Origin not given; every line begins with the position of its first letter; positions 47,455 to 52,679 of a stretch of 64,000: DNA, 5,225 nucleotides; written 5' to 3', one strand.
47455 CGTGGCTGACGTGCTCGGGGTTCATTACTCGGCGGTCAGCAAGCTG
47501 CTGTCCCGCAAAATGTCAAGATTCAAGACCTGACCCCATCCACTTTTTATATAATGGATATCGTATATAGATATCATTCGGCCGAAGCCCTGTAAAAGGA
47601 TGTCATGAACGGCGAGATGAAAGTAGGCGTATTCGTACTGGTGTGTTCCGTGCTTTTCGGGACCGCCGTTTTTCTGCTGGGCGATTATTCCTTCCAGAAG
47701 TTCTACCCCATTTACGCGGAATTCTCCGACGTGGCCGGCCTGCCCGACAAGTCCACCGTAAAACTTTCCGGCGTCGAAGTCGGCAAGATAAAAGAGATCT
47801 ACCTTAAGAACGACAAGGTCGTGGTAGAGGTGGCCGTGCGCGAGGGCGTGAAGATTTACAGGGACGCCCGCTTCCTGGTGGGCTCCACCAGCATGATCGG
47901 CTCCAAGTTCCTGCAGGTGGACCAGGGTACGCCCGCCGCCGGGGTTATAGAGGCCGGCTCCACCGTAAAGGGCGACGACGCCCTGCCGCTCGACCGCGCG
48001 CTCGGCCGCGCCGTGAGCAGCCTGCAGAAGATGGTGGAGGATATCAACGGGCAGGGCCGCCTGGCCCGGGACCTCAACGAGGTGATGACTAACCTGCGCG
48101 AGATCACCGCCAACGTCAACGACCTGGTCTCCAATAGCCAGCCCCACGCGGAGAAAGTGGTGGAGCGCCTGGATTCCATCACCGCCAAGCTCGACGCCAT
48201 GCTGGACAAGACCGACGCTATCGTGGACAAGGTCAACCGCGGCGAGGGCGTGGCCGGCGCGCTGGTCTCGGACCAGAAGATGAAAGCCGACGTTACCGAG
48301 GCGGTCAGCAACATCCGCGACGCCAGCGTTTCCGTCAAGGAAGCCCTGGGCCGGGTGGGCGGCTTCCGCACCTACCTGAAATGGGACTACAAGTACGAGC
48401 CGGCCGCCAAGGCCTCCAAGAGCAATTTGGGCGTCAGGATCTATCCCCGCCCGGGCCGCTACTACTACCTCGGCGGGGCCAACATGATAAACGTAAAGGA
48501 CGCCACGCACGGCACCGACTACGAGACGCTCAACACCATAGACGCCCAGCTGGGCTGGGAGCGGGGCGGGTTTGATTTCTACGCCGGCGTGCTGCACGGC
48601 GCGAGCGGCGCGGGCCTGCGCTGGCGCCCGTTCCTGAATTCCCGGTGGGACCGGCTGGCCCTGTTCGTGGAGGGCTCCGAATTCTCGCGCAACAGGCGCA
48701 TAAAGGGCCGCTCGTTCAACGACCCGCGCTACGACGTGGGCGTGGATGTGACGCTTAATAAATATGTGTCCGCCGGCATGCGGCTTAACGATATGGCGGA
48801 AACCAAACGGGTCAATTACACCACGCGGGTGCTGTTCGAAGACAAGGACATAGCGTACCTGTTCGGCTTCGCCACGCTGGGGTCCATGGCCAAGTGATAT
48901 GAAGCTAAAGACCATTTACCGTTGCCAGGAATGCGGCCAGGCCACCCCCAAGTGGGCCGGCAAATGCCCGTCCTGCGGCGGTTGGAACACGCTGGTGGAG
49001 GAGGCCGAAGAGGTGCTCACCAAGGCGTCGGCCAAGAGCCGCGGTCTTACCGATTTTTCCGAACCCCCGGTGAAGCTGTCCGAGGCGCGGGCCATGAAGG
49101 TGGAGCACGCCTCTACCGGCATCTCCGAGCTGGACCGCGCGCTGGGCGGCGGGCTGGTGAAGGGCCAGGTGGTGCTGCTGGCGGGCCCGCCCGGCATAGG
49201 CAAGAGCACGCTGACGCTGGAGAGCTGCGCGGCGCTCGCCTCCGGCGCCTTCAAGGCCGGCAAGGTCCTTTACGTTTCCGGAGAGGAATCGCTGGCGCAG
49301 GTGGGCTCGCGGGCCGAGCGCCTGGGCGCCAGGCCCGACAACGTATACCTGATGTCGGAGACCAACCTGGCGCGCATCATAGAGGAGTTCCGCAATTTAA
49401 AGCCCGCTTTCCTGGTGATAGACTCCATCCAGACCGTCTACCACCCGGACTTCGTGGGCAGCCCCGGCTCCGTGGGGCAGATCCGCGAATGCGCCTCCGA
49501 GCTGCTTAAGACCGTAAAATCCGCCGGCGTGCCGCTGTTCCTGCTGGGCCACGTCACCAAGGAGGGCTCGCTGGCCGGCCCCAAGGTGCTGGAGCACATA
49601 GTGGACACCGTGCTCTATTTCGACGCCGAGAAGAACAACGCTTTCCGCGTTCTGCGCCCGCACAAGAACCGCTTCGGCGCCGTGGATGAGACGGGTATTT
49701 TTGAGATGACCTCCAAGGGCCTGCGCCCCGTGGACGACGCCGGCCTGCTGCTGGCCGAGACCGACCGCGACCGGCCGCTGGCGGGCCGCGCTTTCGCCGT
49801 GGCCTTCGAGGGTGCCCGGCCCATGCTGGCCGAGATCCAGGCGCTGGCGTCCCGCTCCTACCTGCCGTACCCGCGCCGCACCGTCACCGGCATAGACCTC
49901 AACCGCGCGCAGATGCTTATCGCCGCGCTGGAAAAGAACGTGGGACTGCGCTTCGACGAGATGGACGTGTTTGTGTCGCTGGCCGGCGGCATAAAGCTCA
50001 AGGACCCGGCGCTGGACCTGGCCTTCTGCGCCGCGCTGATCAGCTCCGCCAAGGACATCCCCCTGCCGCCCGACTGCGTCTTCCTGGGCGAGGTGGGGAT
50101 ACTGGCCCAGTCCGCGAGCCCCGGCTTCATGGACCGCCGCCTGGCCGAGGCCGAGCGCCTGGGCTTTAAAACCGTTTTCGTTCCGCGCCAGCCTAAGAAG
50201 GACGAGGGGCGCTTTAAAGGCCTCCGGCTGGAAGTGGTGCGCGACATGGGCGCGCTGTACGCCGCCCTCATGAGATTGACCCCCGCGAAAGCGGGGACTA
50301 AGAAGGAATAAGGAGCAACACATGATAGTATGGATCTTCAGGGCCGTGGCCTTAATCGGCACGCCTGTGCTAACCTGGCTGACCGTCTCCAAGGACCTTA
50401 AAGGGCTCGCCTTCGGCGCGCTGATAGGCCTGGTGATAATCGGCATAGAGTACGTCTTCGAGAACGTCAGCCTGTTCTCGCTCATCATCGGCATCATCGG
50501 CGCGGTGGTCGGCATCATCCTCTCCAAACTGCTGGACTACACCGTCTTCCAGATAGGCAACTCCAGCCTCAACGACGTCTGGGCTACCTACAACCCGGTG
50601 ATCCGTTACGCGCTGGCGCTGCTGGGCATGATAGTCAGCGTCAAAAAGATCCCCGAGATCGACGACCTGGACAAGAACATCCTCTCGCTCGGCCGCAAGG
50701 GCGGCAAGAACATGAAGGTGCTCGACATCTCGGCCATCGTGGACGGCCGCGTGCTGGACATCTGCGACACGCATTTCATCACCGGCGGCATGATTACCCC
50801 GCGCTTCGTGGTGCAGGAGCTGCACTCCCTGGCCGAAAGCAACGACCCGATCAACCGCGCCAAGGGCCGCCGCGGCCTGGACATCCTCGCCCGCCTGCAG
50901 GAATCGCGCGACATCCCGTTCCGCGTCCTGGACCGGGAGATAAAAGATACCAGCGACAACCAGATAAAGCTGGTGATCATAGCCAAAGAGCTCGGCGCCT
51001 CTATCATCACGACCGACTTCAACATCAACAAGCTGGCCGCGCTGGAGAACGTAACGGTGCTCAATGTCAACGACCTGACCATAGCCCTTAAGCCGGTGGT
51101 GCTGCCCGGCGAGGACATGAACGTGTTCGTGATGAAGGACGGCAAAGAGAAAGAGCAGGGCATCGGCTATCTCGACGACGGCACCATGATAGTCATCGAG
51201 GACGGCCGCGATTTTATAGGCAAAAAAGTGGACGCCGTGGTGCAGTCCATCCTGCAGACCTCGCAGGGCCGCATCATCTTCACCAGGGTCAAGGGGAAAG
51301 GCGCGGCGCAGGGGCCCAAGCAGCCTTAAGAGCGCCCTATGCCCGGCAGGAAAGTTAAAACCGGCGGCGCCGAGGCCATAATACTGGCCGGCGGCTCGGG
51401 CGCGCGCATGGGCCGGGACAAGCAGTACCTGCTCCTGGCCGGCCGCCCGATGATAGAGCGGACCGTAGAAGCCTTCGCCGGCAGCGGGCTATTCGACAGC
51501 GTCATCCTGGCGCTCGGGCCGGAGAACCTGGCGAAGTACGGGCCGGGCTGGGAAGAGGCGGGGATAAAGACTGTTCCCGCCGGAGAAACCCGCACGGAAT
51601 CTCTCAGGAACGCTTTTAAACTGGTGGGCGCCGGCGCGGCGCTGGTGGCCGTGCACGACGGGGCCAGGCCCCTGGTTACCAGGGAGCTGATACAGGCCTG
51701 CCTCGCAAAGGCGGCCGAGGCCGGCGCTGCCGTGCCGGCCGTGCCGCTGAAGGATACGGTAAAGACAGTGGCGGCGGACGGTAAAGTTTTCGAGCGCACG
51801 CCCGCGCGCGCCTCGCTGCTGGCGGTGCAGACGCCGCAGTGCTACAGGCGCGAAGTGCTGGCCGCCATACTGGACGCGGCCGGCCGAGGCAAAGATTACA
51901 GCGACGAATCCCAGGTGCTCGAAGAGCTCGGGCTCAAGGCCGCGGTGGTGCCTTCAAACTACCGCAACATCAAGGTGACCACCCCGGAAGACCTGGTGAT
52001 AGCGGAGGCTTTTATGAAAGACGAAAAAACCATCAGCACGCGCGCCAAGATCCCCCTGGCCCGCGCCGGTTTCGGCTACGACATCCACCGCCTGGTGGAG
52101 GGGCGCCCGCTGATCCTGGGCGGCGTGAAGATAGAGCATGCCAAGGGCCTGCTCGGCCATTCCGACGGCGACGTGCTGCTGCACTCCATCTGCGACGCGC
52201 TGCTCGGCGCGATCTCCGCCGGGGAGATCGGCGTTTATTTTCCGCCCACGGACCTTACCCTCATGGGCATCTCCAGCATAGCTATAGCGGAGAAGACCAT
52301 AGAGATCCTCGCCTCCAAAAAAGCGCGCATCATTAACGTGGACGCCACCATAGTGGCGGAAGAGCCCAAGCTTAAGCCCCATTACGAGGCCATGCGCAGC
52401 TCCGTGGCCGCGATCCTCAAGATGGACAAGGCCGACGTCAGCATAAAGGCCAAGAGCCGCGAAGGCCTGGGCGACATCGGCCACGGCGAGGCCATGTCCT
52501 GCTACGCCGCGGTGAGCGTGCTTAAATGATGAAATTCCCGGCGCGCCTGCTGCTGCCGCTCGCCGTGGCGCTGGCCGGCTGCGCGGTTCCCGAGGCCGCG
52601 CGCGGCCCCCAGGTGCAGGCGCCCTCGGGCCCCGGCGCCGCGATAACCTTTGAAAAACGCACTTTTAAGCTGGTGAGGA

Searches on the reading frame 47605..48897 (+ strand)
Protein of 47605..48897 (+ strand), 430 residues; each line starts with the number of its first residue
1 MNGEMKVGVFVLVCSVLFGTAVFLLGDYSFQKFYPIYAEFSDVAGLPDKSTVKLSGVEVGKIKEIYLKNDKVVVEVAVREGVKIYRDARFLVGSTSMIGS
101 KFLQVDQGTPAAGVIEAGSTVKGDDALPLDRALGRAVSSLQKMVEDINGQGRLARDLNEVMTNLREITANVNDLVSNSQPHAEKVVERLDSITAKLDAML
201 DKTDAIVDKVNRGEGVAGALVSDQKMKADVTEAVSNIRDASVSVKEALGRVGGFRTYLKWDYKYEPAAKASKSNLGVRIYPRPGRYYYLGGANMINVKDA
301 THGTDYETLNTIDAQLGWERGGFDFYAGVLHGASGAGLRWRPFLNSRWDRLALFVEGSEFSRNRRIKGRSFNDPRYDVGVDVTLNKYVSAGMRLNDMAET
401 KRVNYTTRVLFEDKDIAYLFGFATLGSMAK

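Call 3: search_protein_families(library=pfam, proteins=[window:47605-48897:+], max_evalue=0.01)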
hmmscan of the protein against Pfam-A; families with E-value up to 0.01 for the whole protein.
window:47605-48897:+ (430 aa): 3 families
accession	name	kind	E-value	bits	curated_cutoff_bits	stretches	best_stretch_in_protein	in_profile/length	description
PF02470.25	MlaD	-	2.1e-16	60.4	25.1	1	34-108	3-81/81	MlaD protein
PF06103.16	DUF948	-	0.006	17.2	37.2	0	132-185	23-70/89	Bacterial protein of unknown function (DUF948)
PF05531.17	NPV_P10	-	0.0075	17.2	29.8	0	155-211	11-66/75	Nucleopolyhedrovirus P10 protein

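Call 4: search_protein_families(library=ncbifam, proteins=[window:47605-48897:+], max_evalue=0.01)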
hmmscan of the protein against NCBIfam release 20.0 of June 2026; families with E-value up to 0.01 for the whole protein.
window:47605-48897:+ (430 aa): 2 families
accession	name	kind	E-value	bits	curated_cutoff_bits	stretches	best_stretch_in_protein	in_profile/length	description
TIGR00996.1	Mtu_fam_mce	paralog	3.8e-22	78.8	140.5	1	7-246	2-241/291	MCE family protein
TIGR04430.1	OM_asym_MlaD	equivalog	5.3e-19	68.5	135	1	4-131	6-138/146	outer membrane lipid asymmetry maintenance protein MlaD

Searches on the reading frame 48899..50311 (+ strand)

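Call 3: search_protein_families(library=pfam, proteins=[window:48899-50311:+], max_evalue=0.01)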
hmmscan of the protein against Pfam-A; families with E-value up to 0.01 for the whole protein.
window:48899-50311:+ (470 aa): 14 families
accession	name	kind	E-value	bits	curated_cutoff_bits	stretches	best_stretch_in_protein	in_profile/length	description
PF13481.12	AAA_25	-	1.3e-17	64.6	27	1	62-223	6-194/195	AAA domain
PF06745.19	ATPase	-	1.8e-15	57.4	26.6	2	72-144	2-72/231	KaiC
PF18073.7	Zn_ribbon_LapB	-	3.7e-11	42.9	25.7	1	7-34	1-28/28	Rubredoxin metal binding domain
PF00154.27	RecA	-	5e-07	29.9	27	1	58-151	20-109/262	recA bacterial DNA recombination protein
PF03796.21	DnaB_C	-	4.9e-06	26.5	27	1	72-175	3-107/255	DnaB-like helicase C terminal domain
PF00004.35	AAA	-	0.00017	22.5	21.2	1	92-207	1-93/131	ATPase family associated with various cellular activities (AAA)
PF13541.12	ChlI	-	0.00021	21.6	27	1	344-431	32-120/121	Subunit ChlI of Mg-chelatase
PF13191.12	AAA_16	-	0.00029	21.8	32.6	1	78-141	12-88/167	AAA ATPase domain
PF13479.12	AAA_24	-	0.00032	21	27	1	89-139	2-41/195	AAA domain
PF05362.19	Lon_C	-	0.00044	20.3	21.1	1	351-435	90-175/205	Lon protease (S16) C-terminal proteolytic domain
PF13401.12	AAA_22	-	0.00068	20.4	27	1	90-218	6-123/130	AAA domain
PF08423.17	Rad51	-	0.002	17.9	22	0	68-188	5-141/244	Rad51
PF20720.3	nSTAND3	-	0.0058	16.8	27.2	0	88-128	16-53/155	Novel STAND NTPase 3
PF13173.12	AAA_14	-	0.0089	16.5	27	0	90-180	3-74/129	AAA domain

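Call 4: search_protein_families(library=ncbifam, proteins=[window:48899-50311:+], max_evalue=0.01)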
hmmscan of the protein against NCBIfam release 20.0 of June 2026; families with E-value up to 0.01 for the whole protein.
window:48899-50311:+ (470 aa): 31 families (the best 25 are shown)
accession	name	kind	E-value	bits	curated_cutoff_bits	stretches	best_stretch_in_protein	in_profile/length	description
TIGR00416.1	sms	equivalog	8.7e-148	492.8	403.05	1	2-444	3-444/454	DNA repair protein RadA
NF006799.0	PRK09302.1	equivalog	5e-11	41.8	408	1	67-215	251-404/515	circadian clock protein KaiC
TIGR03881.1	KaiC_arch_4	hypoth_equivalog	1.7e-10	41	247.8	1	71-144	3-73/231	KaiC domain-containing protein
TIGR02902.1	spore_lonB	equivalog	2e-09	36.6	723.3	1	340-442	412-515/531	ATP-dependent protease LonB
TIGR03600.1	phage_DnaB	exception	2.2e-08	33.5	498.65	1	70-148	176-253/421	phage replicative helicase, DnaB family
TIGR02012.1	tigrfam_recA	equivalog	9.4e-08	31.7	325.3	1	58-151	23-112/321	recombinase RecA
NF008053.0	PRK10787.1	equivalog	2.1e-07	29.4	891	1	352-435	659-743/784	endopeptidase La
NF006861.0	PRK09361.1-1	equivalog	4.2e-07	29.7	278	1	69-129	3-60/235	DNA repair and recombination protein RadB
TIGR03877.1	thermo_KaiC_1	hypoth_equivalog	8.4e-07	28.7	307.25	1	69-143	2-73/238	KaiC domain-containing protein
TIGR02903.1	spore_lon_C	equivalog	3.3e-06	25.9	678.8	1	349-438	505-594/615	Lon family ATP-dependent protease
TIGR03880.1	KaiC_arch_3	hypoth_equivalog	5.9e-06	26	249.45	1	74-142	1-66/224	KaiC domain-containing protein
TIGR02236.1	recomb_radA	equivalog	2.2e-05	24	361.15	1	36-131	46-141/311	DNA repair and recombination protein RadA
TIGR02237.1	recomb_radB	equivalog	3.8e-05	23.6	172.4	1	78-258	1-194/210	DNA repair and recombination protein RadB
NF005852.0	PRK07773.1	equivalog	3.8e-05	22.2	780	1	64-132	193-258/886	replicative DNA helicase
NF003301.0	PRK04301.1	equivalog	4.2e-05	22.9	259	1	36-133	51-148/316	DNA repair and recombination protein RadA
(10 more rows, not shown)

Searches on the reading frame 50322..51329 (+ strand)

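Call 3: search_protein_families(library=pfam, proteins=[window:50322-51329:+], max_evalue=0.01)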
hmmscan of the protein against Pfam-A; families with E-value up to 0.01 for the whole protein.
window:50322-51329:+ (335 aa): 2 families
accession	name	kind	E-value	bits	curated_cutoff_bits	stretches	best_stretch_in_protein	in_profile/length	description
PF01938.26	TRAM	-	0.00011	22.4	21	1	262-308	4-49/61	TRAM domain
PF08745.17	PIN_5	-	0.004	17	27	1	211-257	155-201/205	PINc domain ribonuclease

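Call 4: search_protein_families(library=ncbifam, proteins=[window:50322-51329:+], max_evalue=0.01)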
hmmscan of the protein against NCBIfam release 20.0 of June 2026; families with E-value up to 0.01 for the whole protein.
window:50322-51329:+ (335 aa): 0 families

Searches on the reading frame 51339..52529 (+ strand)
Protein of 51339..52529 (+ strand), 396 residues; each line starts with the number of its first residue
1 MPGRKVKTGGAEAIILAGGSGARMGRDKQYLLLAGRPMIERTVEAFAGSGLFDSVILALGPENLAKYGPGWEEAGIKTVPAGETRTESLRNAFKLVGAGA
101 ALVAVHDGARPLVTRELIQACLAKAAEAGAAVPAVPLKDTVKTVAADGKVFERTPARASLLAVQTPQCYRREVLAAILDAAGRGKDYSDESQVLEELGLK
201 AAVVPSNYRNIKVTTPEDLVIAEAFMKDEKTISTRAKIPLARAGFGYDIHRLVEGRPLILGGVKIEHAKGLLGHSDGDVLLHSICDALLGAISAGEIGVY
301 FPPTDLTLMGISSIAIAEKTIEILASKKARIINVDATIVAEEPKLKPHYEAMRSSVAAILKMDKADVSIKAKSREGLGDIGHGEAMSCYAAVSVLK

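Call 3: search_protein_families(library=pfam, proteins=[window:51339-52529:+], max_evalue=0.01)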
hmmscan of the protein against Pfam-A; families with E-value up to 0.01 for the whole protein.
window:51339-52529:+ (396 aa): 4 families
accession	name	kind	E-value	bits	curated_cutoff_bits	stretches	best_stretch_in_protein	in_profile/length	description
PF02542.21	YgbB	-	4.7e-58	196.4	26.7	1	242-394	2-154/155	YgbB family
PF01128.25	IspD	-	1.2e-52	179.3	27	1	13-227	3-220/221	2-C-methyl-D-erythritol 4-phosphate cytidylyltransferase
PF12804.13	NTP_transf_3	-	2.3e-18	67.3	27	1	13-184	1-148/160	MobA-like NTP transferase domain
PF02348.25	CTP_transf_3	-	3.1e-05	24.3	22.6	1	26-139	14-121/217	Cytidylyltransferase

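Call 4: search_protein_families(library=ncbifam, proteins=[window:51339-52529:+], max_evalue=0.01)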
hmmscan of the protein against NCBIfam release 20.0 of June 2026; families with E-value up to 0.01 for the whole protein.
window:51339-52529:+ (396 aa): 26 families (the best 25 are shown)
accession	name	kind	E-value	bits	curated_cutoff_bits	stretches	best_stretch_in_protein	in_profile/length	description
NF006899.0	PRK09382.1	equivalog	2.8e-95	319.7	417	1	12-394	8-379/387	bifunctional 2-C-methyl-D-erythritol 4-phosphate cytidylyltransferase/2-C-methyl-D-erythritol 2,4-cyclodiphosphate synthase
TIGR00453.1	ispD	equivalog_domain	4.1e-59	199.7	181.3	1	13-226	2-219/219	2-C-methyl-D-erythritol 4-phosphate cytidylyltransferase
TIGR00151.1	ispF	equivalog_domain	1.1e-54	184.7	116.45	1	242-395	1-154/155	2-C-methyl-D-erythritol 2,4-cyclodiphosphate synthase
NF001186.0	PRK00155.2-3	equivalog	7.7e-53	179.2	253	1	12-227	6-223/224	2-C-methyl-D-erythritol 4-phosphate cytidylyltransferase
NF009924.0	PRK13385.1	subfamily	2.3e-30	105.9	342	1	13-228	5-225/230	2-C-methyl-D-erythritol 4-phosphate cytidylyltransferase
NF001183.0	PRK00155.1-3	subfamily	2.3e-29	102.4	166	1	13-230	4-235/237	D-ribitol-5-phosphate cytidylyltransferase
TIGR03310.1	matur_MocA_YgfJ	equivalog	1.2e-10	41.7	186.45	1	13-124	2-114/188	molybdenum cofactor cytidylyltransferase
NF003952.0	PRK05450.1-5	subfamily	8.2e-08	31.7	193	1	28-130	19-121/250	3-deoxy-manno-octulosonate cytidylyltransferase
NF011056.0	PRK14489.1-1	equivalog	1.3e-07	31.1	379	1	12-63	7-56/363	bifunctional molybdenum cofactor guanylyltransferase MobA/molybdopterin-guanine dinucleotide biosynthesis adaptor protein MobB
TIGR02665.1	molyb_mobA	equivalog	5.8e-07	29.7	151.85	1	12-47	2-38/186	molybdenum cofactor guanylyltransferase MobA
NF001457.0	PRK00317.1-3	equivalog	8.4e-07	28.7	164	1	12-119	3-107/200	molybdenum cofactor guanylyltransferase MobA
NF002741.0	PRK02726.1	equivalog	4e-06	26.6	179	1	12-46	9-43/200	molybdenum cofactor guanylyltransferase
NF045665.1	NTPtran_DVU1551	equivalog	9.2e-06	24.9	315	1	12-127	2-118/359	DVU_1551 family NTP transferase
NF009905.0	PRK13368.1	subfamily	5.3e-05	22.7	255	1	27-127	18-116/243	3-deoxy-manno-octulosonate cytidylyltransferase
TIGR00454.1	TIGR00454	hypoth_equivalog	0.00012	22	174.7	1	13-62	3-52/183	TIGR00454 family protein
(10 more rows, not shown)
